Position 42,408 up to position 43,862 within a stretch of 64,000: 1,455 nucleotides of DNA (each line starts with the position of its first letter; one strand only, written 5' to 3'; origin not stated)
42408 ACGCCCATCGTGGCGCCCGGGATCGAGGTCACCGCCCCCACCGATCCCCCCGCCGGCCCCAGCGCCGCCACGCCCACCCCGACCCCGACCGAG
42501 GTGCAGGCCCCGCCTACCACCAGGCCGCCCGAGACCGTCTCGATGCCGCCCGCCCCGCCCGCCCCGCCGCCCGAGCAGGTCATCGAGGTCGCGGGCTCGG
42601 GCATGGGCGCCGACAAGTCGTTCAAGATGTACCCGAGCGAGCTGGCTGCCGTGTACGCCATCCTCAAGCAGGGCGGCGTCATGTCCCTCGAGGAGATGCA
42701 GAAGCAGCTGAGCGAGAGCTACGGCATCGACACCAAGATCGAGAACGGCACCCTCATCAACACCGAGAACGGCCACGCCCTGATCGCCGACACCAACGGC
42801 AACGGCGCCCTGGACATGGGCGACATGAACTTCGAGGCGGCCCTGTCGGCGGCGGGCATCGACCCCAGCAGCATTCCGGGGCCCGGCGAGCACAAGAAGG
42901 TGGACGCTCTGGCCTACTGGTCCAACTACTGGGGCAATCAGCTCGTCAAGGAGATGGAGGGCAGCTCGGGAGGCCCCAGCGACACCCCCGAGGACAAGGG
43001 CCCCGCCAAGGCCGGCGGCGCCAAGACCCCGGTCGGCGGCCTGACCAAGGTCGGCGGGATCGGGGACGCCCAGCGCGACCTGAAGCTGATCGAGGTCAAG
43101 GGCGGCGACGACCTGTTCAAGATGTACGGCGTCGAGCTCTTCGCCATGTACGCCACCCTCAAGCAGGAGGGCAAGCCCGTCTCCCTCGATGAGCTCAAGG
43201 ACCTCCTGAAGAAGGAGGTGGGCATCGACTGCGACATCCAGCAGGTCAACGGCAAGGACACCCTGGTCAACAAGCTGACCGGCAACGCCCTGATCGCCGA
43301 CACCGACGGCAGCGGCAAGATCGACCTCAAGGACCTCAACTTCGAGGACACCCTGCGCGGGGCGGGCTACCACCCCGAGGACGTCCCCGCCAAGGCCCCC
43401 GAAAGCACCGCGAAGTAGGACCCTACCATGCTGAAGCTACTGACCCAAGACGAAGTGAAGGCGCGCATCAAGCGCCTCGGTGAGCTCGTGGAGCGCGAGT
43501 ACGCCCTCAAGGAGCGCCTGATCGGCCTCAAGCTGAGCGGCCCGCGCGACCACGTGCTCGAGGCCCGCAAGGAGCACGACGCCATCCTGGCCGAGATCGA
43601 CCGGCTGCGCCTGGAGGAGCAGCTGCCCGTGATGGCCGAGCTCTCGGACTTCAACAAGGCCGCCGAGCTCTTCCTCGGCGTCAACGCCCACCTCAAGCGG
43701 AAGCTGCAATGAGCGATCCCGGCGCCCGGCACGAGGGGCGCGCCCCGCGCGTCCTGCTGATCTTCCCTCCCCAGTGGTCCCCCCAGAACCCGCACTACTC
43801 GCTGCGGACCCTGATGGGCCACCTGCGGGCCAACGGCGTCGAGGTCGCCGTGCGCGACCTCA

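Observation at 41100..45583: Candidate undescribed cluster: YD-like protein, tandem EF-hand-repeat protein, coupled 94-aa protein and a B12-binding radical SAM enzyme with CX4CX2C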

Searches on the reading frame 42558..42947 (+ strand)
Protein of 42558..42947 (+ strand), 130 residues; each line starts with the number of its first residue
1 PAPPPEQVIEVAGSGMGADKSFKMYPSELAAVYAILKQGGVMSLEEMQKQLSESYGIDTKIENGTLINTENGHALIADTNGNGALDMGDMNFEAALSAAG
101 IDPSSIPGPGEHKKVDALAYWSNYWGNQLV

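Call 21: search_protein_families(library=pfam, alignment_id=A3, max_evalue=0.05)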
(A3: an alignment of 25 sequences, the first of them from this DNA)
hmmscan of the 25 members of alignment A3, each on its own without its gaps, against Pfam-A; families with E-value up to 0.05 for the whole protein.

A. member 1, seq(111 aa): 0 families

B. families by the number of members that match (of 25 scanned): 14 families
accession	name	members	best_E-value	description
PF00036.39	EF-hand_1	4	0.00081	EF hand domain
PF13202.12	EF-hand_5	4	0.0014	EF hand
PF13405.12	EF-hand_6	3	0.0053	EF-hand domain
PF13499.12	EF-hand_7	2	0.011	EF-hand domain pair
PF18517.6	LZ3wCH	1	0.00025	Leucine zipper with capping helix domain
PF11611.13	DUF4352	1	0.0032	Domain of unknown function (DUF4352)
PF00533.33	BRCT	1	0.011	BRCA1 C Terminus (BRCT) domain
PF25611.1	KCTD_C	1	0.014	KCTD C-terminal domain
PF25760.1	Phage_RB18_ORF43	1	0.015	Phage RB18 ORF43.1 protein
PF16320.10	Ribosomal_L12_N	1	0.023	Ribosomal protein L7/L12 dimerisation domain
PF04157.22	EAP30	1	0.024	EAP30/Vps36 family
PF12831.13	FAD_oxidored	1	0.03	FAD dependent oxidoreductase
PF22639.1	Gp18_dom_I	1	0.033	Tail sheath protein Gp18-like domain I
PF01023.25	S_100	1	0.05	S-100/ICaBP type calcium binding domain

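Call 22: find_homologous_proteins(query=A3, max_evalue=0.001)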
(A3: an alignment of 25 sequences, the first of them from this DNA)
Query A3 (25 sequences) (111 aa, profile of the alignment): 2 proteins with E <= 0.001 among 4519 candidates.
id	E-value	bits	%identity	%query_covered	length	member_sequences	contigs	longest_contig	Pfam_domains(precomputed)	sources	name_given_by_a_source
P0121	5.7e-14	70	35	32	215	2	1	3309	-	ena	-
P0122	3.1e-11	61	28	61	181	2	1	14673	-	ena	-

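Call 45: search_protein_representatives(alignment_id=A4)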
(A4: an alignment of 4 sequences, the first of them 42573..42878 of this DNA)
Query: 4 sequences, 102 profile positions. Proteins with E-value up to 0.001 (for the whole library): 118; up to 1e-10: 42; up to 1e-30: 3. The best 118 are listed.
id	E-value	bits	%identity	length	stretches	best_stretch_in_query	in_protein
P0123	6.0e-80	280.3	-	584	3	2-101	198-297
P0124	4.9e-61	219.6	-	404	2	2-102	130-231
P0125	4.6e-36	139.4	-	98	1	15-102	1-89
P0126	8.3e-30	119.3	-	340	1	1-101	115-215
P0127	1.2e-26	109.1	-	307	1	2-101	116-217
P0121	2.6e-23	98.5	-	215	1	15-101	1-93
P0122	3.4e-21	91.7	-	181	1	33-101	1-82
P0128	3.9e-21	91.5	-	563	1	15-101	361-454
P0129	2.0e-20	89.2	-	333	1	2-98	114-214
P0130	2.1e-19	85.9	-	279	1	2-99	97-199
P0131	2.1e-18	82.7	-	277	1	2-99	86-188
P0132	1.2e-17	80.3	-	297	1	3-101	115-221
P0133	3.2e-17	78.9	-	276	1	27-101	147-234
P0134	1.4e-16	76.8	-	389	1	3-99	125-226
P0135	4.9e-16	75.1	-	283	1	3-93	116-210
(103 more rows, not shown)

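Call 53: search_solved_structures(query=A5, max_evalue=1)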
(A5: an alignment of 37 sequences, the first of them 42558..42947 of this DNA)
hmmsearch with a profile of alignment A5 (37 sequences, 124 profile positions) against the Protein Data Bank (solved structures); distinct sequences matched with E-value up to 1: 39.
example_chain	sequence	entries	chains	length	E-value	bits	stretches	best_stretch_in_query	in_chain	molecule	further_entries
9k6m_A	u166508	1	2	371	0.00072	22.9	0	22-101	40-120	EF-hand domain-containing protein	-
1c7v_A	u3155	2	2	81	0.0062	19.9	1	78-108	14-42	CALCIUM VECTOR PROTEIN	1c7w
2jnx_A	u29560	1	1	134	0.0078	19.5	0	77-94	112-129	Calcium binding protein 2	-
8vcc_A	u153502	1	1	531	0.02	18.2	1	24-73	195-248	hemagglutinin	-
8rdw_D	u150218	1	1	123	0.083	16.2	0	34-63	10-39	Large ribosomal subunit protein bL12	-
6kth_A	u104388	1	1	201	0.12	15.7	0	81-96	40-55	Juvenile hormone diol kinase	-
2ami_A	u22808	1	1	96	0.13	15.6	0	80-116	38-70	Caltractin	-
3ll8_B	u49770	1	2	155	0.15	15.4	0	26-93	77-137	Calcineurin subunit B type 1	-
2p6b_B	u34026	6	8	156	0.15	15.3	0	26-93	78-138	Calcineurin subunit B isoform 1 | Calcineurin subunit B type 1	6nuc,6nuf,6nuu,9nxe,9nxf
2f33_A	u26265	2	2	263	0.16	15.3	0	82-112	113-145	Calbindin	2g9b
1bc7_C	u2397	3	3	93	0.17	15.2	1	18-69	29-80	PROTEIN (ETS-DOMAIN PROTEIN) | PROTEIN (SAP-1 ETS DOMAIN) | ETS-domain protein ELK-4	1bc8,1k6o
1aui_B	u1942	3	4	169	0.21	14.9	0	26-93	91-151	SERINE/THREONINE PHOSPHATASE 2B | CALCINEURIN B SUBUNIT ISOFORM 1 | SERINE/THREONINE PHOSPHATASE B2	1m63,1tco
1mf8_B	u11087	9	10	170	0.21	14.9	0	26-93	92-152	CALCINEURIN B SUBUNIT ISOFORM 1 | Calcineurin subunit B type 1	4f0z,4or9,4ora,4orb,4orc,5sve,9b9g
1jfj_A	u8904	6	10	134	0.22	14.8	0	77-93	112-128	CALCIUM-BINDING PROTEIN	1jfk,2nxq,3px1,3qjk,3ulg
1f4o_A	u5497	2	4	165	0.27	14.6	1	35-112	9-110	GRANCALCIN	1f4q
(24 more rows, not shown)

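Call 57: predict_structure(alignment_id=A5)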
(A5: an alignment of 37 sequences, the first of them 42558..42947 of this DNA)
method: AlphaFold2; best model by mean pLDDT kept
length: 130 residues; sequences in the alignment: 37
mean_pLDDT: 83.5   pTM: 0.75
mean pLDDT of the five models: 83.5, 82.8, 82.4, 81.9, 79.6
residues with pLDDT >= 90: 72; 70-90: 32; 50-70: 22; < 50: 4
segments of 3 or more residues with pLDDT < 50: 128-130
pLDDT, mean of each block of 10 residues (from residue 1): 78 84 92 91 95 94 94 88 86 92 81 55 56
secondary structure, 60 per line:
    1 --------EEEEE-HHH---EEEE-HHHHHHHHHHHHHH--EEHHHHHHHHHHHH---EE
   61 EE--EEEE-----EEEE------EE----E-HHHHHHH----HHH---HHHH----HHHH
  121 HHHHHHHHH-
elements in order: E9-13 E21-24 H26-39 H44-55 E59-62 E65-68 E74-77 H92-98 H109-112 H117-129

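Call 79: fold_search(model_id=the predicted structure, library=pdb)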
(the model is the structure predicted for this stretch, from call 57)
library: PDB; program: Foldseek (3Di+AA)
matches with E <= 10: 169; with E <= 0.001: 0
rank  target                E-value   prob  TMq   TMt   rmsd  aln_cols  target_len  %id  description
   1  2co5_A                1.1e+00  0.18  0.23  0.30   3.6        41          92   15  F93 FROM STIV, a winged-helix DNA-binding protein (released 2006-05-31)
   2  2co5_B                1.2e+00  0.18  0.21  0.27   3.3        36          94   14  F93 FROM STIV, a winged-helix DNA-binding protein (released 2006-05-31)
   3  8hfr_Xc               1.3e+00  0.06  0.14  0.14  11.4        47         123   21  NPC-trapped pre-60S particle (released 2023-04-12)
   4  7nu8                  1.3e+00  0.02  0.14  0.04  12.9       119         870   17  Crystal Structure of Neisseria gonorrhoeae LeuRS in Complex with the Reaction Intermediate Leu-AMP (released 2022-08-31)
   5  5zux_MODEL_1_A        1.6e+00  0.18  0.22  0.29   3.3        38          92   18  Solution Structure of the DNA complex of the C-terminal Domain of Rok (released 2018-10-17)
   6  6ylg_X                1.6e+00  0.06  0.14  0.13  11.3        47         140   21  Rix1-Rea1 pre-60S particle - 60S core, body 1 (rigid body refinement) (released 2020-07-29)
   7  7olc_LX               2.1e+00  0.04  0.15  0.16  12.3        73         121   19  Thermophilic eukaryotic 80S ribosome at idle POST state (released 2022-01-26)
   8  8poq_B                2.1e+00  0.02  0.16  0.13  14.5       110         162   12  Crystal structure of wolbachia leucyl-tRNA synthetase editing domain (released 2024-06-12)
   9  8poq_D                2.1e+00  0.02  0.13  0.12  14.6        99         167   10  Crystal structure of wolbachia leucyl-tRNA synthetase editing domain (released 2024-06-12)
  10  5cd7_D                2.4e+00  0.09  0.24  0.38   9.3        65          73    9  Crystal structure of the NTD L199M of Drosophila Oskar protein (released 2015-09-02)
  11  1go3_E                2.6e+00  0.03  0.16  0.12   9.9        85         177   13  Structure of an archeal homolog of the eukaryotic RNA polymerase II RPB4/RPB7 complex (released 2001-12-07)
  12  1rlv_A                2.6e+00  0.02  0.13  0.08  10.9        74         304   18  Crystal structure of a dimeric Archaeal Splicing Endonuclease (released 2003-12-09)
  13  8p8n_QX               2.6e+00  0.02  0.15  0.16  12.9        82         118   22  Mouse RPL39 integrated into the yeast 60S ribosomal subunit (released 2024-06-12)
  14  3sth_C                2.8e+00  0.13  0.22  0.09   4.8        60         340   18  Crystal structure of glyceraldehyde-3-phosphate dehydrogenase from Toxoplasma gondii (released 2011-08-03)
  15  8ova_BX               2.8e+00  0.06  0.15  0.16  11.9        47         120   17  CRYO-EM STRUCTURE OF TRYPANOSOMA BRUCEI PROCYCLIC FORM 80S RIBOSOME : PARENTAL STRAIN (released 2023-11-29)
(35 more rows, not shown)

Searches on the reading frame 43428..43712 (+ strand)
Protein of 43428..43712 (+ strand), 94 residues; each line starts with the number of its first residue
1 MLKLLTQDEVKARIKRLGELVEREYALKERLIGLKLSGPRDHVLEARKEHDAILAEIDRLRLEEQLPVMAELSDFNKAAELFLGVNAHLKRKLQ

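Call 3: search_protein_families(library=pfam, proteins=[window:43428-43712:+], max_evalue=0.1)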
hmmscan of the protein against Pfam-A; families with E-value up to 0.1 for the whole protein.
window:43428-43712:+ (94 aa): 0 families

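Call 4: search_protein_families(library=ncbifam, proteins=[window:43428-43712:+], max_evalue=0.1)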
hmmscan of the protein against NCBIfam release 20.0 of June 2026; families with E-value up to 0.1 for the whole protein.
window:43428-43712:+ (94 aa): 0 families

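Call 30: search_protein_families(library=padloc, proteins=[window:43428-43712:+], max_evalue=0.01)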
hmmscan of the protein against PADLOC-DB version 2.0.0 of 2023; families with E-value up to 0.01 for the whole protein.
window:43428-43712:+ (94 aa): 0 families

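Call 52: search_solved_structures(query=A2, max_evalue=1)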
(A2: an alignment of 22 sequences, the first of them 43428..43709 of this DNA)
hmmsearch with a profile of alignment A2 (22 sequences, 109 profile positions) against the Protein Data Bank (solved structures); distinct sequences matched with E-value up to 1: 11.
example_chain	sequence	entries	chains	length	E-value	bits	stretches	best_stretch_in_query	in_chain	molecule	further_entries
8cws_B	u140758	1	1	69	0.05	16.9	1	20-65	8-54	F4132-2 Chain B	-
8cwy_B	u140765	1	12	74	0.1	16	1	16-70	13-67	T32-15-2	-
6o8w_Z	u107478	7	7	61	0.12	15.8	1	20-61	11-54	50S ribosomal protein L29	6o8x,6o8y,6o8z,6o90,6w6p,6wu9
7nhk_1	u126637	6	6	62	0.13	15.6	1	11-61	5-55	50S ribosomal protein L29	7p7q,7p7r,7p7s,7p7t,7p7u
5myj_B1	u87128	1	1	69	0.15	15.4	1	20-63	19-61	50S ribosomal protein L29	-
9nez_A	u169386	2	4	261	0.2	15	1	4-33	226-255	Sulfhydrogenase 1 subunit delta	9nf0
9e15_A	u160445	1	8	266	0.22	14.9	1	4-33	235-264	Sulfhydrogenase 1 subunit delta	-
4h10_A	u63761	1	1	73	0.26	14.6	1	47-91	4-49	Aryl hydrocarbon receptor nuclear translocator-like protein 1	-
8cqz_B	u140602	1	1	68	0.41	14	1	45-107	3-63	Guided entry of tail-anchored proteins factor 1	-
9e1j_A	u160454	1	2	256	0.64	13.4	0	5-29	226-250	Sulfhydrogenase 1 subunit delta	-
8s89_A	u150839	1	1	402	0.73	13.2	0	18-78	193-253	DE NOVO PROTEIN P400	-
